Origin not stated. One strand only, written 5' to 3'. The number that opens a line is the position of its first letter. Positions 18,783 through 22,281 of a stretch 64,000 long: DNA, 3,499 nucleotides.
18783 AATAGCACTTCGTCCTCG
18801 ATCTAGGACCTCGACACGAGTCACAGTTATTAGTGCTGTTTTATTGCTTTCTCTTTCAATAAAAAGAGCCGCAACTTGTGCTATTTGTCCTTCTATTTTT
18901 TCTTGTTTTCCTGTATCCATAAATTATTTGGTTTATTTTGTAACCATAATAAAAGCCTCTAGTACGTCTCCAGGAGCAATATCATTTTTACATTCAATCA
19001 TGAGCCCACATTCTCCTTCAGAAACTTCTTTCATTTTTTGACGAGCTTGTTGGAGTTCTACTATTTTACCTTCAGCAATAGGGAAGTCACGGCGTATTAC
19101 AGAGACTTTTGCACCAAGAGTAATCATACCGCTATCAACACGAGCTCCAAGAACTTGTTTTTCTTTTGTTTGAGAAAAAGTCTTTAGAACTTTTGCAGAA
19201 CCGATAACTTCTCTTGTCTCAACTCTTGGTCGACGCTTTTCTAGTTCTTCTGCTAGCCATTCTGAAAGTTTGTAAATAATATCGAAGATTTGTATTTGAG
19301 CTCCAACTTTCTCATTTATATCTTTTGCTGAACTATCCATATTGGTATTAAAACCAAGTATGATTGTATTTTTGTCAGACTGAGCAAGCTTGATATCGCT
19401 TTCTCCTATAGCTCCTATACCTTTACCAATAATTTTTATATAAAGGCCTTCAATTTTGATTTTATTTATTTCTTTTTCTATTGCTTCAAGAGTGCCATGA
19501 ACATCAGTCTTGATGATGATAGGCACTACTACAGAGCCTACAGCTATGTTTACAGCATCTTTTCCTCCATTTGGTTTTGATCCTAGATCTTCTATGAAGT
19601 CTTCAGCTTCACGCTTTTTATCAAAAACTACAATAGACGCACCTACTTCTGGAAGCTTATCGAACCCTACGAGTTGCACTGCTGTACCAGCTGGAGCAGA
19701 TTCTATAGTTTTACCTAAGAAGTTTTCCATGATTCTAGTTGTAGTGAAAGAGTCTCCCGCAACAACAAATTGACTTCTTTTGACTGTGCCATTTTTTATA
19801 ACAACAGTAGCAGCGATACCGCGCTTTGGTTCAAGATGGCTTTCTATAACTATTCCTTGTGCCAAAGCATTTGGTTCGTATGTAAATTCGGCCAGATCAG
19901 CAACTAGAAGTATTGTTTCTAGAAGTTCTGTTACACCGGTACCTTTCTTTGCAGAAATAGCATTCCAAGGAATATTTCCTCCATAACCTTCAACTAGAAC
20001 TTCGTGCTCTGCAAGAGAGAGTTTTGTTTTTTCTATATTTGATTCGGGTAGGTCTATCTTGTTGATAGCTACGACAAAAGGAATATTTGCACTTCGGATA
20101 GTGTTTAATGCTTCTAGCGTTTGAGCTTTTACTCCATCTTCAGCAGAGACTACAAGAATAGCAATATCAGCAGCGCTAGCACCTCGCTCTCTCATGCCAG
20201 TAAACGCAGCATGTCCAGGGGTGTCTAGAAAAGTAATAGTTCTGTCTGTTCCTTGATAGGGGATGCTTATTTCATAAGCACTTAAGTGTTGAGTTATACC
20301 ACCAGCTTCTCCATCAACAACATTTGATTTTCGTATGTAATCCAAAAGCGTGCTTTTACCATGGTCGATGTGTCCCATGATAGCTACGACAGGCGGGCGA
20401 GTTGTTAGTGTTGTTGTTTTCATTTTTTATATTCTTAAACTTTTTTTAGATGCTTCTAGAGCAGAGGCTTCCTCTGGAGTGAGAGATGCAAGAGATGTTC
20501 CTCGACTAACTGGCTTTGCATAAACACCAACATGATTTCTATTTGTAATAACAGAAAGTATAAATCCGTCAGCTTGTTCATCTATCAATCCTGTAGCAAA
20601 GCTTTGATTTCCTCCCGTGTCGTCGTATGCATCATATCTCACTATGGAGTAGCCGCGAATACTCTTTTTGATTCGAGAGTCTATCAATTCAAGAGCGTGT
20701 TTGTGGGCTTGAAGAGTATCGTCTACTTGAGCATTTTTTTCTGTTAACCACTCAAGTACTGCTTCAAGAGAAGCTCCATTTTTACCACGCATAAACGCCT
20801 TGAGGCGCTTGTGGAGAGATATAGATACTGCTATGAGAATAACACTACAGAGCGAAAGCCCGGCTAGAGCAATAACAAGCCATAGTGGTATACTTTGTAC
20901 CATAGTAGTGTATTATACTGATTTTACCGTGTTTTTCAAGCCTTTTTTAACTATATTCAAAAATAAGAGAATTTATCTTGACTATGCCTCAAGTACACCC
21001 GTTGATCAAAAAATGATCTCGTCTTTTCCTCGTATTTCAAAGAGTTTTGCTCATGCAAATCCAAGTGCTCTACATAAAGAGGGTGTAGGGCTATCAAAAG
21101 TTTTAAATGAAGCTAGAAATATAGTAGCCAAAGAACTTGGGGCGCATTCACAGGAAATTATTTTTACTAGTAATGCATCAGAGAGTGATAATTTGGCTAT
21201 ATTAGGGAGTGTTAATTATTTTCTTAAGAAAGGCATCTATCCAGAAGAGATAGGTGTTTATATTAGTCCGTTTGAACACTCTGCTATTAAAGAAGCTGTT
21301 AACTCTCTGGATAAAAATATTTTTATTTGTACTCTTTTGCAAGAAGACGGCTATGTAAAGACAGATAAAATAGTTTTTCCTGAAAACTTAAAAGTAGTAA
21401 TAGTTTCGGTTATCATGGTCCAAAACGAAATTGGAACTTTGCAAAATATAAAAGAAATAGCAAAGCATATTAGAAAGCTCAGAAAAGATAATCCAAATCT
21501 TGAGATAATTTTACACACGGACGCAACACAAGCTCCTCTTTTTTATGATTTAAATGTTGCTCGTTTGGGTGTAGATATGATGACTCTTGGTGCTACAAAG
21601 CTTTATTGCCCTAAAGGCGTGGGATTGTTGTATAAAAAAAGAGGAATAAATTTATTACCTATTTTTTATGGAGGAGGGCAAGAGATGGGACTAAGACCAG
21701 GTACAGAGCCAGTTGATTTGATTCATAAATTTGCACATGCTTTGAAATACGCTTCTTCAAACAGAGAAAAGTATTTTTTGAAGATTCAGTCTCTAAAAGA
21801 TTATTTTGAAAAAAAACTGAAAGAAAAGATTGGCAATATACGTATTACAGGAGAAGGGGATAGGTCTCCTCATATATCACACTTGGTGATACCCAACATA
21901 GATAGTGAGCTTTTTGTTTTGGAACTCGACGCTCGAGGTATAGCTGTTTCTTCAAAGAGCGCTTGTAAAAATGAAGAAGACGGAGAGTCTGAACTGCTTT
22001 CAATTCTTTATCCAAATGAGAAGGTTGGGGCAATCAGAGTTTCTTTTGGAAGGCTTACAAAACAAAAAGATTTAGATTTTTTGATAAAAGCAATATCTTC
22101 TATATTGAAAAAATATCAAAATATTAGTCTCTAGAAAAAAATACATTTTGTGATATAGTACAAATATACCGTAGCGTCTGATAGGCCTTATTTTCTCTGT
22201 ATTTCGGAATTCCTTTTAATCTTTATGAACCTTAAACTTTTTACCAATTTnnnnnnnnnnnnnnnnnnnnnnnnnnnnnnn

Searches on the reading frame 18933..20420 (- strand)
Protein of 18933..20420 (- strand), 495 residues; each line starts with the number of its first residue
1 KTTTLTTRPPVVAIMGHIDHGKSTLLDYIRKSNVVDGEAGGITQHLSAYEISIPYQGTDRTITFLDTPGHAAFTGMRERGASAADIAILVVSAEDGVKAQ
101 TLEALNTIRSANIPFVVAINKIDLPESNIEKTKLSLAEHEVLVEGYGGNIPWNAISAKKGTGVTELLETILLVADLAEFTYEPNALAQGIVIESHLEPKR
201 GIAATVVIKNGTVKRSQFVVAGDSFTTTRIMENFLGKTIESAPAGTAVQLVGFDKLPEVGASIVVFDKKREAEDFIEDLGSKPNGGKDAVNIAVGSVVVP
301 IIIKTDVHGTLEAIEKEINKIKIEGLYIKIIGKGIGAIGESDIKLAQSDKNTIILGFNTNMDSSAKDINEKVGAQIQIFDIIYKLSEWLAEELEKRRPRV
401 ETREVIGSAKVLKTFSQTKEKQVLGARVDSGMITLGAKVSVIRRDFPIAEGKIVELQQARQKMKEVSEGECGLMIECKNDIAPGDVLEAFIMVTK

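Call 7: search_protein_families(library=pfam, proteins=[window:18933-20420:-], max_evalue=0.001)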
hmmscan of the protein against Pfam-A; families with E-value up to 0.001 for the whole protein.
window:18933-20420:- (495 aa): 8 families
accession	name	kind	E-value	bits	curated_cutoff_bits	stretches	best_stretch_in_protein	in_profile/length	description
PF00009.33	GTP_EFTU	-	6.6e-38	130.6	26.5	1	12-171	6-183/188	Elongation factor Tu GTP binding domain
PF11987.13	IF-2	-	1e-23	83.9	27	1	298-387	26-114/117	Translation-initiation factor 2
PF22042.2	EF-G_D2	-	3.8e-16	59.4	27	1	187-265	2-83/84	Elongation factor G domain 2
PF01926.29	MMR_HSR1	-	4e-11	43.5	21.9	1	12-121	2-113/113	50S ribosome-binding GTPase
PF00071.28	Ras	-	2e-07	31.2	21.6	1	13-171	3-157/162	Ras family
PF03193.22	RsgA_GTPase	-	0.00016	22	30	0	81-167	20-101/174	RsgA GTPase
PF08477.19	Roc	-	0.00044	20.9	27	0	12-123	2-119/119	Ras of Complex, Roc, domain of DAPkinase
PF02421.24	FeoB_N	-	0.00099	19.1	27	0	12-170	3-156/156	Ferrous iron transport protein B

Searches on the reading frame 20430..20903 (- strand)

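Call 70: search_protein_families(library=pfam, proteins=[window:20430-20903:-], max_evalue=0.01)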
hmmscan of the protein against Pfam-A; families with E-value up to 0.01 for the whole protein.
window:20430-20903:- (158 aa): 1 family
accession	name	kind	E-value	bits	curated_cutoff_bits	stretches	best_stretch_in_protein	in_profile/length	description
PF14584.11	DUF4446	-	5.6e-35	121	27.4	1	10-151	7-148/150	Protein of unknown function (DUF4446)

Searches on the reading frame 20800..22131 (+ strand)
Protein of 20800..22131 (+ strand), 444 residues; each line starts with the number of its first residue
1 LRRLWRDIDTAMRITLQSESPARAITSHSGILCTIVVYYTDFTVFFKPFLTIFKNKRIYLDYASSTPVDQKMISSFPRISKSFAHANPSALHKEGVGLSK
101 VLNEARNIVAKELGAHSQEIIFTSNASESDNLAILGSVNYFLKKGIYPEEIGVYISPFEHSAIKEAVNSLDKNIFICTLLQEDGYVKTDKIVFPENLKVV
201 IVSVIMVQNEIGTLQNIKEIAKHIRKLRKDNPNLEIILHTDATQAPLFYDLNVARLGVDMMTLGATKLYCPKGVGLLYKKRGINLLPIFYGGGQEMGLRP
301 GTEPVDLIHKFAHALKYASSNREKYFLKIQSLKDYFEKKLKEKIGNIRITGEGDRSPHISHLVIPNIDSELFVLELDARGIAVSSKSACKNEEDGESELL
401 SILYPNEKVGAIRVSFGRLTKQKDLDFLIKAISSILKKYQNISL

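Call 8: search_protein_families(library=pfam, proteins=[window:20800-22131:+], max_evalue=0.001)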
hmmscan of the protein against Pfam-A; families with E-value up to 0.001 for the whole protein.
window:20800-22131:+ (444 aa): 1 family
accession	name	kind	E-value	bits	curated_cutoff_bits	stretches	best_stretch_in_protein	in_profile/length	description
PF00266.25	Aminotran_5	-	4.7e-44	151.3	21.5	1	58-427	1-370/371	Aminotransferase class-V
